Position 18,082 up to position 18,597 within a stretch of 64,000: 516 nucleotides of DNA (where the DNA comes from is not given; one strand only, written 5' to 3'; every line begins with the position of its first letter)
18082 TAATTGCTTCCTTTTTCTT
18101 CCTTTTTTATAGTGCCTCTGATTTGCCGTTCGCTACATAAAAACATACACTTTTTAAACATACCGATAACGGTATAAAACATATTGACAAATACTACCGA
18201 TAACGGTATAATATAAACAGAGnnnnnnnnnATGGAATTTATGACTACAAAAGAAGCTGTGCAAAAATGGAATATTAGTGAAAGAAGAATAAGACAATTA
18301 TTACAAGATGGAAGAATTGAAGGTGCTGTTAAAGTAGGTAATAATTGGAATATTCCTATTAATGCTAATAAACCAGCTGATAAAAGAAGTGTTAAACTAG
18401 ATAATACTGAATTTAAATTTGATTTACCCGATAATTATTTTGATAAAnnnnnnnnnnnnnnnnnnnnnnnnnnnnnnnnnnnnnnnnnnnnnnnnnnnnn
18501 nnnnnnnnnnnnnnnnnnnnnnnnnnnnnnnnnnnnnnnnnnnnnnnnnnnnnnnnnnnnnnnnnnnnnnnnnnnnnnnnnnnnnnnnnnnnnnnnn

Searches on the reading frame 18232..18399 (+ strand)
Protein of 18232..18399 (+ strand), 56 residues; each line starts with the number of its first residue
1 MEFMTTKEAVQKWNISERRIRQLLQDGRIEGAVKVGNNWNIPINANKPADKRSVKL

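Call 91: search_dna_similar(query=window:18232-18399:+, collection=phages, mode=protein, max_rows=30, max_evalue=0.001)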
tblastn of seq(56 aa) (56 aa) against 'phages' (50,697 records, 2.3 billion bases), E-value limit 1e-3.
Records with a match: 10; places in all: 10; records where one place covers at least 80% of the query: 10.
Best place of each record, by identity: <60% 10.
By first word of the organism name: Bacteriophage 5; Dorea 1; Lachnospiraceae 1; Streptococcus 1; Blautia 1; bajarodcaudo 1.
By host as written in the record: - 6; Dorea sp. 1; Lachnospiraceae 1; Streptococcus porci DSM_23759 1; Blautia sp. 1.
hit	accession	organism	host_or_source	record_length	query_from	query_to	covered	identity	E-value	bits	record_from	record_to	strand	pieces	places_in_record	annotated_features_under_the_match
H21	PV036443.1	Dorea phage NatCom_31361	Dorea sp.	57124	1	55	98%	49.1%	3e-11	61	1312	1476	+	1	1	hypothetical protein (x2)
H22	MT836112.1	Bacteriophage sp.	human fecal samples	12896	4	52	88%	55.1%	5e-10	57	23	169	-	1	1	record has no annotation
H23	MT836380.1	Bacteriophage sp.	human fecal samples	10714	1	52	93%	50.0%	2e-9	56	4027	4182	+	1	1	record has no annotation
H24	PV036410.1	Lachnospiraceae phage NatCom_40364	Lachnospiraceae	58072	1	54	96%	46.3%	9e-11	60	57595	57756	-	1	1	excisionase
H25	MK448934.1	Streptococcus phage Javan422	Streptococcus porci DSM_23759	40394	3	52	89%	48.0%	7e-10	57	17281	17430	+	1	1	Huntingtin interacting protein E-like protein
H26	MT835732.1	Bacteriophage sp.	human fecal samples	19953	1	53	95%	43.4%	4e-9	55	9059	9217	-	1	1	record has no annotation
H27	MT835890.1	Bacteriophage sp.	human fecal samples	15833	5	52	86%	43.8%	9e-7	48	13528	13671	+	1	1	record has no annotation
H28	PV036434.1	Blautia phage NatCom_24097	Blautia sp.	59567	3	53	91%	39.2%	1e-5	45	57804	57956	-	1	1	hypothetical protein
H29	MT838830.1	Bacteriophage sp.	human fecal samples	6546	5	52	86%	41.7%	5e-6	46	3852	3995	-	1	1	record has no annotation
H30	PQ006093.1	bajarodcaudo virus 2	Neotoma bryanti feces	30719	3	52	89%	32.0%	3e-6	47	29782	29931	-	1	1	hypothetical protein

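Call 92: search_dna_similar(query=window:18232-18399:+, collection=plasmids, mode=protein, max_rows=30, max_evalue=0.001)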
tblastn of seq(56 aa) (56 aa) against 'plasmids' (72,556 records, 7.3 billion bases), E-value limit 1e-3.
Records with a match: 197; places in all: 198; records where one place covers at least 80% of the query: 196.
Best place of each record, by identity: <60% 197.
By first word of the organism name: Enterococcus 167; Ligilactobacillus 7; Clostridium 7; Lactococcus 6; Acetoanaerobium 1; Vescimonas 1; Bacillus 1; Jeotgalibaca 1; Staphylococcus 1; Pusillibacter 1; and 4 more.
By predicted mobility (MOB-suite, as given by PLSDB): mobilizable 100; conjugative 56; non-mobilizable 41.
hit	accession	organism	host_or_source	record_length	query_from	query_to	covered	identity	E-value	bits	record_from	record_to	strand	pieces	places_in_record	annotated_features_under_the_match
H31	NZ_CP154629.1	Acetoanaerobium noterae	cell culture,Sludge of a digestion ...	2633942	2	54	95%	50.9%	5e-11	62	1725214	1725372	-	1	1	none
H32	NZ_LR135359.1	Enterococcus faecium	-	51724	1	55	98%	47.3%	1e-8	55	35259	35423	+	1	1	DNA-binding protein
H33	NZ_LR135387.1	Enterococcus faecium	-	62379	1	55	98%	47.3%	1e-8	55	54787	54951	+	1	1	DNA-binding protein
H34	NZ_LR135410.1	Enterococcus faecium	-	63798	1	55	98%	47.3%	1e-8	55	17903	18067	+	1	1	DNA-binding protein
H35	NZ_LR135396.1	Enterococcus faecium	-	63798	1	55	98%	47.3%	1e-8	55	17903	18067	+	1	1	DNA-binding protein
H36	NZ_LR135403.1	Enterococcus faecium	-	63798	1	55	98%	47.3%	1e-8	55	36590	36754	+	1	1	DNA-binding protein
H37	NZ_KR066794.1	Enterococcus faecium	-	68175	1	55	98%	47.3%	1e-8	55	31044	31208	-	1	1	DNA-binding protein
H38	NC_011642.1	Enterococcus faecalis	-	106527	1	55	98%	47.3%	1e-8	55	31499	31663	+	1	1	DNA-binding protein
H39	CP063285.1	Enterococcus faecium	Homo sapiens,rectal swab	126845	1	55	98%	47.3%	1e-8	55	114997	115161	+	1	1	DNA-binding protein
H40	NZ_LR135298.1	Enterococcus faecium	-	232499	1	55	98%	47.3%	1e-8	55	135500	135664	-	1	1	DNA-binding protein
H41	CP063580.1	Enterococcus faecium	Homo sapiens,rectal swab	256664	1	55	98%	47.3%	1e-8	55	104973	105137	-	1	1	DNA-binding protein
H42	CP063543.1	Enterococcus faecium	Homo sapiens,rectal swab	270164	1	55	98%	47.3%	1e-8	55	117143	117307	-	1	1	DNA-binding protein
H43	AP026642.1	Enterococcus faecium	Homo sapiens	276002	1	55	98%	47.3%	1e-8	55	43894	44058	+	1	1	DNA-binding protein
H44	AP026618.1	Enterococcus faecium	Homo sapiens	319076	1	55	98%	47.3%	1e-8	55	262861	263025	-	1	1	DNA-binding protein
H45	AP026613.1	Enterococcus faecium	Homo sapiens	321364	1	55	98%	47.3%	1e-8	55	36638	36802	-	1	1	DNA-binding protein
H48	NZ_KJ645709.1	Enterococcus faecium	Sus scrofa,feces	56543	1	52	93%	48.1%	1e-10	61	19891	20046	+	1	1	helix-turn-helix domain-containing protein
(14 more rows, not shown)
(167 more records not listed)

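Call 93: get_annotated_region(hit=H32, flank=1500)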
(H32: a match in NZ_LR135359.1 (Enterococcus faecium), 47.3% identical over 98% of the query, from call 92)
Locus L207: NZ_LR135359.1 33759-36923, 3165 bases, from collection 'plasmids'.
description: Enterococcus faecium isolate E7948 plasmid 3
organism: Enterococcus faecium (NCBI taxid 1352)
taxonomy: Bacteria; Bacillota; Bacilli; Lactobacillales; Enterococcaceae; Enterococcus; Enterococcus faecium
host: -; source: -; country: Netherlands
typing (MOB-suite, as given by PLSDB): conjugative; replicon rep_cluster_1763,rep_cluster_889; relaxase MOBP; mating-pair formation MPF_T
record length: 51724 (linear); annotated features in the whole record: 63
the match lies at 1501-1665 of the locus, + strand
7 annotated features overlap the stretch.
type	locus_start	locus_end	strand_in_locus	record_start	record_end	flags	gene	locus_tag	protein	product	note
CDS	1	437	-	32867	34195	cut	-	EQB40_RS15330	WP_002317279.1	relaxase/mobilization nuclease domain-containing protein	-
CDS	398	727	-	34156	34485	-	mobC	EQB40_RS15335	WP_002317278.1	plasmid mobilization relaxosome protein MobC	-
CDS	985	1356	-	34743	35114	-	-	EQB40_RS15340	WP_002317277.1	helix-turn-helix transcriptional regulator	-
CDS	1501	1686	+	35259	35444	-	-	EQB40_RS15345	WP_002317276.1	DNA-binding protein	-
CDS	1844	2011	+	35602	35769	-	-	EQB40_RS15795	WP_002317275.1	hypothetical protein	-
predicted_resistance_gene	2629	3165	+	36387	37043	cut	vanR-B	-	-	vancomycin resistance response regulator transcription factor VanR-B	predicted by amrfinderplus; class GLYCOPEPTIDE; identity 100.0%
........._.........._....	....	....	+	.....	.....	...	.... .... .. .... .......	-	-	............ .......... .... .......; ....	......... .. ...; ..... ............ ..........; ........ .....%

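Call 94: get_annotated_region(hit=H48, flank=1500)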
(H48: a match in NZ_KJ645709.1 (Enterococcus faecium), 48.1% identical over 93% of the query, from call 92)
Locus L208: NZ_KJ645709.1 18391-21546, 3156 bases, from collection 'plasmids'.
description: Enterococcus faecium strain P26 plasmid pXD5, complete sequence
organism: Enterococcus faecium (NCBI taxid 1352)
taxonomy: Bacteria; Bacillota; Bacilli; Lactobacillales; Enterococcaceae; Enterococcus; Enterococcus faecium
host: -; source: Sus scrofa,feces; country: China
typing (MOB-suite, as given by PLSDB): non-mobilizable; replicon rep_cluster_183
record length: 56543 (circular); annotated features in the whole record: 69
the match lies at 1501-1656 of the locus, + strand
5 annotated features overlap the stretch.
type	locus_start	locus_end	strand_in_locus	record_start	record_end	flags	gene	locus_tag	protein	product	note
CDS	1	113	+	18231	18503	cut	-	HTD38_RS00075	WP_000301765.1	antitoxin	-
CDS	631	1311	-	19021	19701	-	-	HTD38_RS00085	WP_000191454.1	IS6-like element ISEnfa1 family transposase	GO:0006313 - DNA transposition [Evidence IEA]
CDS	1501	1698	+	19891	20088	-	-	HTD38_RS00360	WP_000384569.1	helix-turn-helix domain-containing protein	-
CDS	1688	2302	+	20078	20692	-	bcrR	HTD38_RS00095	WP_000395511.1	bacitracin resistance transcriptional activator BcrR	-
CDS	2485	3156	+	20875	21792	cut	bcrA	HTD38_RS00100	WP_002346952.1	bacitracin ABC transporter ATP-binding protein BcrA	-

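Call 95: get_annotated_region(hit=H21, flank=1500)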
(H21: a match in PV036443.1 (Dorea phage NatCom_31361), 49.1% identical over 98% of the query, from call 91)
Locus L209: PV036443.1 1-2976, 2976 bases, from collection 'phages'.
description: Dorea phage NatCom_31361, complete genome.
organism: Dorea phage NatCom_31361 (NCBI taxid 3403525)
taxonomy: Viruses; Duplodnaviria; Heunggongvirae; Uroviricota; Caudoviricetes; Ca. Heliusvirales
host: Dorea sp.; source: human feces; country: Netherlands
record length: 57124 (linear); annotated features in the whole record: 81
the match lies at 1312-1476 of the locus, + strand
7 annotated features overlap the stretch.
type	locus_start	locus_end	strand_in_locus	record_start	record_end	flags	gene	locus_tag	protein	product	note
misc_feature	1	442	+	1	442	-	-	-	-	-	similar to hypothetical protein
CDS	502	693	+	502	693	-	-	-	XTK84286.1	hypothetical protein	-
CDS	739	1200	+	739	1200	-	-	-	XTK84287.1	endonuclease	-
CDS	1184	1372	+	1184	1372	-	-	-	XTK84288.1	hypothetical protein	-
CDS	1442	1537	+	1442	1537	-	-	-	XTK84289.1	hypothetical protein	-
CDS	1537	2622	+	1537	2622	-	-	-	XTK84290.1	hypothetical protein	-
CDS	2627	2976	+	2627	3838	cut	-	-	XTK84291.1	hypothetical protein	-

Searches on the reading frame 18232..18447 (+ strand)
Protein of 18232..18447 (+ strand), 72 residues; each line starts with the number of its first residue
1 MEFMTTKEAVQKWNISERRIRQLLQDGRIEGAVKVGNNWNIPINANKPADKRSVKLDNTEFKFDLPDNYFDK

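Call 35: search_protein_families(library=pfam, proteins=[window:18232-18447:+], max_evalue=1)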
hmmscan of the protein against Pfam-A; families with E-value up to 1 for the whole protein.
seq(72 aa): 6 families
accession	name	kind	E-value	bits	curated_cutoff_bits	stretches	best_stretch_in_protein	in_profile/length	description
PF12728.13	HTH_17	-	5e-05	23.9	27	1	3-41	1-38/51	Helix-turn-helix domain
PF20038.5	HTH_59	-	0.0021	18.4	27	1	2-24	6-28/66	Helix-turn-helix domain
PF17443.8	pXO2-72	-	0.032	14.9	25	1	2-26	7-31/62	Uncharacterized protein pXO2-72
PF12490.13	BCAS3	-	0.039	14.5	19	1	7-54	13-60/146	BCAS3 microtubule associated cell migration factor, C-terminal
PF09035.16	Tn916-Xis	-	0.065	13.9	22.9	1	4-27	16-40/69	Excisionase from transposon Tn916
PF04545.22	Sigma70_r4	-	0.14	12.2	24.1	1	4-27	21-44/50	Sigma-70, region 4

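Call 68: predict_structure(alignment_id=A2)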
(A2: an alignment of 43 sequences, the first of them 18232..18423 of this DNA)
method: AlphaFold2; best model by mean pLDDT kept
length: 64 residues; sequences in the alignment: 43
mean_pLDDT: 81.0   pTM: 0.58
mean pLDDT of the five models: 81.0, 80.8, 80.8, 78.9, 77.9
residues with pLDDT >= 90: 23; 70-90: 26; 50-70: 11; < 50: 4
segments of 3 or more residues with pLDDT < 50: none
pLDDT, mean of each block of 10 residues (from residue 1): 90 91 88 89 84 54 54
secondary structure, 60 per line:
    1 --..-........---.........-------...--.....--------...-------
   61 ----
elements in order: H6-13 H17-25 E33-35 E38-42

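Call 72: fold_search(model_id=the predicted structure, library=pdb)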
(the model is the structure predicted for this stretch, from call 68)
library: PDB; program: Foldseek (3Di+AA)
matches with E <= 10: 500; with E <= 0.001: 0
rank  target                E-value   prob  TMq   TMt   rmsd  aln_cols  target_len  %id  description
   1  1rh6_B                7.3e-02  0.99  0.57  0.68   2.3        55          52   24  Bacteriophage Lambda Excisionase (Xis)-DNA Complex (released 2004-06-29)
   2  2ief_C                1.7e-01  0.97  0.56  0.66   2.4        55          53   24  Structure of the cooperative Excisionase (Xis)-DNA complex reveals a micronucleoprotein filament (released 2007-02-06)
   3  2og0_A                1.7e-01  0.96  0.55  0.67   2.4        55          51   24  Crystal Structure of the Lambda Xis-DNA complex (released 2007-03-13)
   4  1pm6_MODEL_1_A        2.0e-01  0.92  0.58  0.53   3.6        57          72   26  Solution Structure of Full-Length Excisionase (Xis) from Bacteriophage HK022 (released 2003-12-30)
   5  2ief_B                2.6e-01  0.94  0.56  0.65   2.4        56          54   23  Structure of the cooperative Excisionase (Xis)-DNA complex reveals a micronucleoprotein filament (released 2007-02-06)
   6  1y6u_MODEL_1_A        3.4e-01  0.93  0.51  0.55   2.3        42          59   24  The Structure of the Excisionase (Xis) Protein from Conjugative Transposon Tn916 Provides Insights into the Re (released 2005-03-15)
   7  5d90_C                5.3e-01  0.87  0.52  0.28   2.2        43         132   21  Crystal structure of HiNmlR, a MerR family regulator lacking the sensor domain, bound to promoter DNA (released 2016-06-29)
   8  9e71_BW               6.5e-01  0.33  0.36  0.35   3.7        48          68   21  Cryo-EM structure of the Pyrobaculum calidifontis 70S ribosome (released 2024-11-20)
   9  6ama_A                7.0e-01  0.92  0.58  0.68   1.6        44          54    9  Structure of S. coelicolor/S. venezuelae BldC-smeA-ssfA complex to 3.09 Angstrom (released 2018-03-28)
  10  4j2n_C                8.0e-01  0.85  0.52  0.59   1.6        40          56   15  Crystal Structure of mycobacteriophage Pukovnik Xis (released 2013-10-23)
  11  5d8c_A                8.5e-01  0.82  0.54  0.30   1.9        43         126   21  Crystal structure of HiNmlR, a MerR family regulator lacking the sensor domain, bound to promoter DNA (released 2016-06-29)
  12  7lwr_A                9.1e-01  0.63  0.47  0.54   3.1        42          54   14  Structural and Biochemical Insight into Assembly of Molecular Motors Involved in Viral DNA Packaging (released 2022-03-09)
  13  6amk_B                9.7e-01  0.87  0.56  0.69   1.3        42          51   10  Structure of Streptomyces venezuelae BldC-whiI opt complex (released 2018-03-28)
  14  6ama_H                9.7e-01  0.77  0.52  0.60   1.8        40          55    8  Structure of S. coelicolor/S. venezuelae BldC-smeA-ssfA complex to 3.09 Angstrom (released 2018-03-28)
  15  8dgl_B                9.7e-01  0.77  0.54  0.51   2.1        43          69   21  Crystal Structure of the RdfS Excisionase (released 2022-10-05)
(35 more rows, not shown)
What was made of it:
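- (9) The N-terminal fold is confidently predicted and resembles DNA-bound Xis, MerR-type NmlR and BldC (calls 68, 72). The best structural matches are excisionases bound to DNA (call 72).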

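Call 98: search_protein_representatives(protein=window:18232-18423:+)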
Query: 64 residues. Proteins with E-value up to 0.001 (for the whole library): 3082; up to 1e-10: 119; up to 1e-30: 5. The best 150 are listed.
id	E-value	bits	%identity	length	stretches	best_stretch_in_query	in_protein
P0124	9.3e-39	145.4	33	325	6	1-52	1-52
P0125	1.6e-34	132.1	34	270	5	4-54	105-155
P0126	3.4e-34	131.1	34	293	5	3-55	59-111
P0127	4.4e-33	127.6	97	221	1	1-64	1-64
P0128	2.2e-31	122.2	92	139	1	1-64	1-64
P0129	2.4e-27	109.5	90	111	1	1-59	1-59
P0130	7.1e-27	108.1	40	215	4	3-62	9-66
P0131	1.1e-25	104.4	80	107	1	1-61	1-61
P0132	1.6e-25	103.8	79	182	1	1-63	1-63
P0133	2.2e-25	103.4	84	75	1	1-58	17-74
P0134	2.4e-25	103.2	78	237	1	1-64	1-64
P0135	1.4e-24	100.9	82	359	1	1-60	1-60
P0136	8.6e-24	98.4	75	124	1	1-61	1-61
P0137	2.1e-23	97.2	83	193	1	1-58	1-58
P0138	5.1e-23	95.9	37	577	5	2-56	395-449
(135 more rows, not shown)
